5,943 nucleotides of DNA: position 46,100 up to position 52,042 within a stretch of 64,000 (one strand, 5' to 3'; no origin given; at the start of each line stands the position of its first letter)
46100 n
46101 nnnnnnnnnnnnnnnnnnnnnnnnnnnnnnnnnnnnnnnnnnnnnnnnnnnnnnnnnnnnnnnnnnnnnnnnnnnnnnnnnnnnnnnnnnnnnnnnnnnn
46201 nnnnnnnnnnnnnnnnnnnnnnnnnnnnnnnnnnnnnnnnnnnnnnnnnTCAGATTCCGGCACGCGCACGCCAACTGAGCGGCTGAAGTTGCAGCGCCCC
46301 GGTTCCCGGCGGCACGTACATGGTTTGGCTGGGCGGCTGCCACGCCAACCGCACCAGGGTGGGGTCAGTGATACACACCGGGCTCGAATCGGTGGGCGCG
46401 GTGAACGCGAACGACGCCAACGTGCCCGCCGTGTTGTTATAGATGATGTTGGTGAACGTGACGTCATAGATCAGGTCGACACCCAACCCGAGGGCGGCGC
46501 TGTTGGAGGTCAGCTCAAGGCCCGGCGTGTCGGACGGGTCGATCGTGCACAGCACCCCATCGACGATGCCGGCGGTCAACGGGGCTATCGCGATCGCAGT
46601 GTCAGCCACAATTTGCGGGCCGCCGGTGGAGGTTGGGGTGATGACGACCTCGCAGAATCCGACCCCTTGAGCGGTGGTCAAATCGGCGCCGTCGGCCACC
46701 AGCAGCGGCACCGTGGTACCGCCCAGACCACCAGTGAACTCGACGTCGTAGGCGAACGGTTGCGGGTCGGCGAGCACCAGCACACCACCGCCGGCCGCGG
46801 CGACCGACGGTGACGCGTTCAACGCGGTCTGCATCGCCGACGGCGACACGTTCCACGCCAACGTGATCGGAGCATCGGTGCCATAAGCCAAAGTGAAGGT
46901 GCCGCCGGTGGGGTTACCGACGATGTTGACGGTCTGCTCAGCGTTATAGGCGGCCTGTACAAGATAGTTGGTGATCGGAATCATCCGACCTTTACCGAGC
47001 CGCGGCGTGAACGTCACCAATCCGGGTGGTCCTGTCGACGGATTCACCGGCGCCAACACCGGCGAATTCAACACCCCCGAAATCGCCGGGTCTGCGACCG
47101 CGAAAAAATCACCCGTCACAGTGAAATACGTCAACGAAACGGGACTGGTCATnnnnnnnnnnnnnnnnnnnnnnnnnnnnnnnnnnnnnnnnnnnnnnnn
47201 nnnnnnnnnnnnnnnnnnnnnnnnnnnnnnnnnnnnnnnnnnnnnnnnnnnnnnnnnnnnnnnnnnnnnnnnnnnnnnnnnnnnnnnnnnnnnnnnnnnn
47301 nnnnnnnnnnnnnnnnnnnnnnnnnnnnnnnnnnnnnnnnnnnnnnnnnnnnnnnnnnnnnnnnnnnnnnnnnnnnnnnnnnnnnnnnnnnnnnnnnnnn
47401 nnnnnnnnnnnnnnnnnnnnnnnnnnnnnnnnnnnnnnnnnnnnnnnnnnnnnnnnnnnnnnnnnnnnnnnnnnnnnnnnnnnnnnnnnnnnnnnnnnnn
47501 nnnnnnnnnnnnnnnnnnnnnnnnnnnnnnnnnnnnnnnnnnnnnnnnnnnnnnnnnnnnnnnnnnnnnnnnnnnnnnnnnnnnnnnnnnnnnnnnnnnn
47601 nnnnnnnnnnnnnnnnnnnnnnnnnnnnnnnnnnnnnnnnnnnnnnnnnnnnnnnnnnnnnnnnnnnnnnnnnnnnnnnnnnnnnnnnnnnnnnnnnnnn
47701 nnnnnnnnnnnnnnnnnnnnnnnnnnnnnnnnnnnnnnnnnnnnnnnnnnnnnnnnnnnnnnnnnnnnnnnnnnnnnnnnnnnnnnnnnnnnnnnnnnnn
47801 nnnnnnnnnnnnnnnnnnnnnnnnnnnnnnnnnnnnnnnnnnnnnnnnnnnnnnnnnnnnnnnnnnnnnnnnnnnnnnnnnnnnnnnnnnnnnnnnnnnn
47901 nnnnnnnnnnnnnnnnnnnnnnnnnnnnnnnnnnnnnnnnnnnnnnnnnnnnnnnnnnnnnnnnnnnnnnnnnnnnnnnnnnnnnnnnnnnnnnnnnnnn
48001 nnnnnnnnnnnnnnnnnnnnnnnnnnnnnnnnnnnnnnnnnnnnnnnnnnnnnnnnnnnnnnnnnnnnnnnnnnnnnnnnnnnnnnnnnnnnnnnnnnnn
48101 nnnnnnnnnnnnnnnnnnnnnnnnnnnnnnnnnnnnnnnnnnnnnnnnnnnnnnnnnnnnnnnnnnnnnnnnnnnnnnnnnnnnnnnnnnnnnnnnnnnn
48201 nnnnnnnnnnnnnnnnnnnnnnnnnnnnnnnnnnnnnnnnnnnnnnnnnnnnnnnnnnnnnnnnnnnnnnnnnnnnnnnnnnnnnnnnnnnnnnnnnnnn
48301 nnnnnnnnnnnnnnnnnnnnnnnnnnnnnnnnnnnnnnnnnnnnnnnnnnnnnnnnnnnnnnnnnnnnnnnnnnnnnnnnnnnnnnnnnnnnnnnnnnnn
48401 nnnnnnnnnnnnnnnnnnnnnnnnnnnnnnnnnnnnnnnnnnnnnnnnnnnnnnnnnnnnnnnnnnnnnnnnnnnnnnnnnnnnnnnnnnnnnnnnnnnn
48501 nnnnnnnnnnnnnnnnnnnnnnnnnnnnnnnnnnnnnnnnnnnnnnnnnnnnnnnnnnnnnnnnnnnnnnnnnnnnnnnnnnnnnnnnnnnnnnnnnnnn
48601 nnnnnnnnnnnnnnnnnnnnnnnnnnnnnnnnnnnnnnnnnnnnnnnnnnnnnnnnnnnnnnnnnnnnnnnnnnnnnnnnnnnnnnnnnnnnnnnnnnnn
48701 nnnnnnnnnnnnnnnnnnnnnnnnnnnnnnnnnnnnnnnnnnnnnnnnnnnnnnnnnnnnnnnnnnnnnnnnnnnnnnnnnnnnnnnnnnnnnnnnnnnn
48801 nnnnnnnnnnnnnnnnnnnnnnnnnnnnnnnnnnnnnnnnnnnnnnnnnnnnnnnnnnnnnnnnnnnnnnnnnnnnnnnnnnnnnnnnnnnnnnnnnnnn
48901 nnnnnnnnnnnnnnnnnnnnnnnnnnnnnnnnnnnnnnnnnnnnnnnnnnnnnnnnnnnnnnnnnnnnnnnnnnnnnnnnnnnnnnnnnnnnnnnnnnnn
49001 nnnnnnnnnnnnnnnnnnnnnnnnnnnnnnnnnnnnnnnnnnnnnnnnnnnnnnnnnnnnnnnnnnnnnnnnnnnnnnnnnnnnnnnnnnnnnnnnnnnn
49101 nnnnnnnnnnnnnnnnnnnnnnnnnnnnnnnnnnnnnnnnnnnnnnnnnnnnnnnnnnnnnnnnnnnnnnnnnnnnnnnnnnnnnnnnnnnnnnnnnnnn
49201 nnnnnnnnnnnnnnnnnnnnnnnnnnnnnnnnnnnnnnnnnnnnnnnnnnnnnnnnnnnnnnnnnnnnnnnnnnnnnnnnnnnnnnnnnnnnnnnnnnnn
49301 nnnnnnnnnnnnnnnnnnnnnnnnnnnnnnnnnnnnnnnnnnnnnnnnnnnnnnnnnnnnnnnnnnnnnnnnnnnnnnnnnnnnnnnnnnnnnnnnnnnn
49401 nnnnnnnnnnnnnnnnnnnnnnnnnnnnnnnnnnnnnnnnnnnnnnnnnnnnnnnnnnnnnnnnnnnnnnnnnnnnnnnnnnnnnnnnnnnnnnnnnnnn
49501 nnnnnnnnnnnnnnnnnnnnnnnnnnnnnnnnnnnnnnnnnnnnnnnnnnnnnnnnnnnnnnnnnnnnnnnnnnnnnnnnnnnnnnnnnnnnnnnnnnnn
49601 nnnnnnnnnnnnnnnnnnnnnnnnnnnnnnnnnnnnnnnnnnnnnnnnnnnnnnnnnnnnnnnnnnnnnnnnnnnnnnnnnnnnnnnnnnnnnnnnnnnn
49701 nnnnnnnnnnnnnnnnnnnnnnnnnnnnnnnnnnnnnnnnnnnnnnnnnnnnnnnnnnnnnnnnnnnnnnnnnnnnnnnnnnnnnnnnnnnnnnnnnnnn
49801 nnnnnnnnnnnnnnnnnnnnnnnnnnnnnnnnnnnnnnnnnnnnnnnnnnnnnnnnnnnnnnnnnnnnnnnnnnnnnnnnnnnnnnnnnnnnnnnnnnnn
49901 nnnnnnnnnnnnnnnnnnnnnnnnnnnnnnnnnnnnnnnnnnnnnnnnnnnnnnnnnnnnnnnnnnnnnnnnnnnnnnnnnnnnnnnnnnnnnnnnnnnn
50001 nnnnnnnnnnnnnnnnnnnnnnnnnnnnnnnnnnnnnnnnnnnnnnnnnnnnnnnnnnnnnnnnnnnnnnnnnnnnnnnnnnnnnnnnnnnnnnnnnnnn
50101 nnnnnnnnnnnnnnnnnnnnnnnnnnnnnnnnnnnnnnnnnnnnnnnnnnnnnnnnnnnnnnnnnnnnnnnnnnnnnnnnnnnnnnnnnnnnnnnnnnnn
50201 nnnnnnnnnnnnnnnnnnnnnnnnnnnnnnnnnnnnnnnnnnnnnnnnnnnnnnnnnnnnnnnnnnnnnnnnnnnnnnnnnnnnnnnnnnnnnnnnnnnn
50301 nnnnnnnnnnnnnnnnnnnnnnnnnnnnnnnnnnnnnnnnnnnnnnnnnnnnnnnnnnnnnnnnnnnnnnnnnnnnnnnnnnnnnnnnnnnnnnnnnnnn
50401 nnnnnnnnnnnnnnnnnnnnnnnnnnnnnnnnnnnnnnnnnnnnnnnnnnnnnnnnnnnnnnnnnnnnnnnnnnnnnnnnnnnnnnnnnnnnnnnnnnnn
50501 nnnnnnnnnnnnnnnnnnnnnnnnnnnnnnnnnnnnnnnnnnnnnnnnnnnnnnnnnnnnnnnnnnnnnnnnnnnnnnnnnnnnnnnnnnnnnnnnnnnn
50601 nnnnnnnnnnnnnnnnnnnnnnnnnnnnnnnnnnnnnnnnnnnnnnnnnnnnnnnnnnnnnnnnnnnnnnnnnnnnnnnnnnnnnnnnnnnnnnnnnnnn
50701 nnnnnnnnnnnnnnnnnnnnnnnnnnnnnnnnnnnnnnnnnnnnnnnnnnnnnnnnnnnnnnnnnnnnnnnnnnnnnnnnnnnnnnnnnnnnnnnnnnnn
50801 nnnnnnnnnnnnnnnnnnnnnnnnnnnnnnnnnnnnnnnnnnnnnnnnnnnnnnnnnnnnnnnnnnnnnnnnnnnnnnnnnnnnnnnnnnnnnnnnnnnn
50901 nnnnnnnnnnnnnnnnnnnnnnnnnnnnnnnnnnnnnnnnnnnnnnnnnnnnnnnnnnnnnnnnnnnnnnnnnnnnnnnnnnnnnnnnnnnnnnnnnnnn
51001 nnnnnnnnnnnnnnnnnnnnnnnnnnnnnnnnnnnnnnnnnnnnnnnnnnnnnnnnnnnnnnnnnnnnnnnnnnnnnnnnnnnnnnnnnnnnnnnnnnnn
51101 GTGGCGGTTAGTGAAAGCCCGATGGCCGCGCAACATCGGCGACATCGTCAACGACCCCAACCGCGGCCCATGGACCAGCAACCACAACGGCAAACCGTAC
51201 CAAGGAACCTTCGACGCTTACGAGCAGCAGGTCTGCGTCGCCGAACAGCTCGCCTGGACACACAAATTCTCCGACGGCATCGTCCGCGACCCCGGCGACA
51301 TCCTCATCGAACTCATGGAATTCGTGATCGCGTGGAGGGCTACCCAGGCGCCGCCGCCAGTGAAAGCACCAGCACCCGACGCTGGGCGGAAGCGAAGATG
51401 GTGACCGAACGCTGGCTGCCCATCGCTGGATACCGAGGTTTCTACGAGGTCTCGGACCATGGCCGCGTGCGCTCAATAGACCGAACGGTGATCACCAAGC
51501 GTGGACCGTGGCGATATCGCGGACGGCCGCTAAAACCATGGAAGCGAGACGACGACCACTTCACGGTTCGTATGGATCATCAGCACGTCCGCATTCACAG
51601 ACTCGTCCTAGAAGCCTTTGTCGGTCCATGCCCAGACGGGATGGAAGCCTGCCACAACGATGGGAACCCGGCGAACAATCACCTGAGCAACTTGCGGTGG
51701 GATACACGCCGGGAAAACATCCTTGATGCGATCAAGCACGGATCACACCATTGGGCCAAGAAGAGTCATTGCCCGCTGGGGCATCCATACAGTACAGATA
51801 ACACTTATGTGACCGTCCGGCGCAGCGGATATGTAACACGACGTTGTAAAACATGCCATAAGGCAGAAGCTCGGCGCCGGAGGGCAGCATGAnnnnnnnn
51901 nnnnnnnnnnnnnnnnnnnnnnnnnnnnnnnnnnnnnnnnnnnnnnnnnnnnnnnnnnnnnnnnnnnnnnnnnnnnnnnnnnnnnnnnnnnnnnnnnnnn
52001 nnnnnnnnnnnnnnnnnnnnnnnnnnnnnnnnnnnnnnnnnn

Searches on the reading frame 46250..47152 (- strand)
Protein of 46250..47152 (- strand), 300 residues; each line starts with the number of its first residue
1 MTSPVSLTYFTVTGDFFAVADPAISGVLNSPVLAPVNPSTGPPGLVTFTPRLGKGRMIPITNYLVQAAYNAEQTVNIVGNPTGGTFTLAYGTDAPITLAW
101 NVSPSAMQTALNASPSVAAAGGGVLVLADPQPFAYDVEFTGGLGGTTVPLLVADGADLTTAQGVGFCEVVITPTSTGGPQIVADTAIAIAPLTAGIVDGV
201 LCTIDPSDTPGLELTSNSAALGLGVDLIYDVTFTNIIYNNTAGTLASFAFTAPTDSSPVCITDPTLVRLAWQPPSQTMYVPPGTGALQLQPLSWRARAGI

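Call 32: search_protein_families(library=phrogs, proteins=[window:46250-47152:-], max_evalue=0.001)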
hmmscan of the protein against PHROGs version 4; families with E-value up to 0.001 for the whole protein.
window:46250-47152:- (300 aa): 2 families
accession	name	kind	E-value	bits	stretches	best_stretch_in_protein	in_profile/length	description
phrog_11690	-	tail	2.6e-11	44.7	1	184-259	68-149/175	tail protein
phrog_10909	-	tail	0.0004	20.9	1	71-141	203-281/290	major tail protein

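Call 61: search_protein_families(library=pfam, proteins=[window:46250-47152:-], max_evalue=0.001)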
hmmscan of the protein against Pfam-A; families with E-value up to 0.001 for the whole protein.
window:46250-47152:- (300 aa): 0 families

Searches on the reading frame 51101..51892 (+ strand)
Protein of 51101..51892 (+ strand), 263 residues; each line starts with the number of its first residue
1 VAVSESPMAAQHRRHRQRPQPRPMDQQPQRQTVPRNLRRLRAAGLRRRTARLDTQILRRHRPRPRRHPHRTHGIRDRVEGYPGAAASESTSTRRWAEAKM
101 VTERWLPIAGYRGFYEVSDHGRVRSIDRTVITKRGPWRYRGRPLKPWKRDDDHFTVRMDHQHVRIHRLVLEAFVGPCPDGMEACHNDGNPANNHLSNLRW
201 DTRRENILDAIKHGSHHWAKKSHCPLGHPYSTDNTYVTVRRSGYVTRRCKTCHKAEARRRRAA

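Call 61: search_protein_families(library=pfam, proteins=[window:51101-51892:+], max_evalue=0.001)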
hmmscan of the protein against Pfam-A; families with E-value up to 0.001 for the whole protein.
window:51101-51892:+ (263 aa): 2 families
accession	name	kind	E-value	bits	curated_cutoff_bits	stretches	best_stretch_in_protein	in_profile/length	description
PF13392.12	HNH_3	-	1.2e-12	47.7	24.8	1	164-206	2-44/46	HNH endonuclease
PF07463.16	NUMOD4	-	2.1e-11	44.3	23.4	1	103-156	1-46/49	NUMOD4 motif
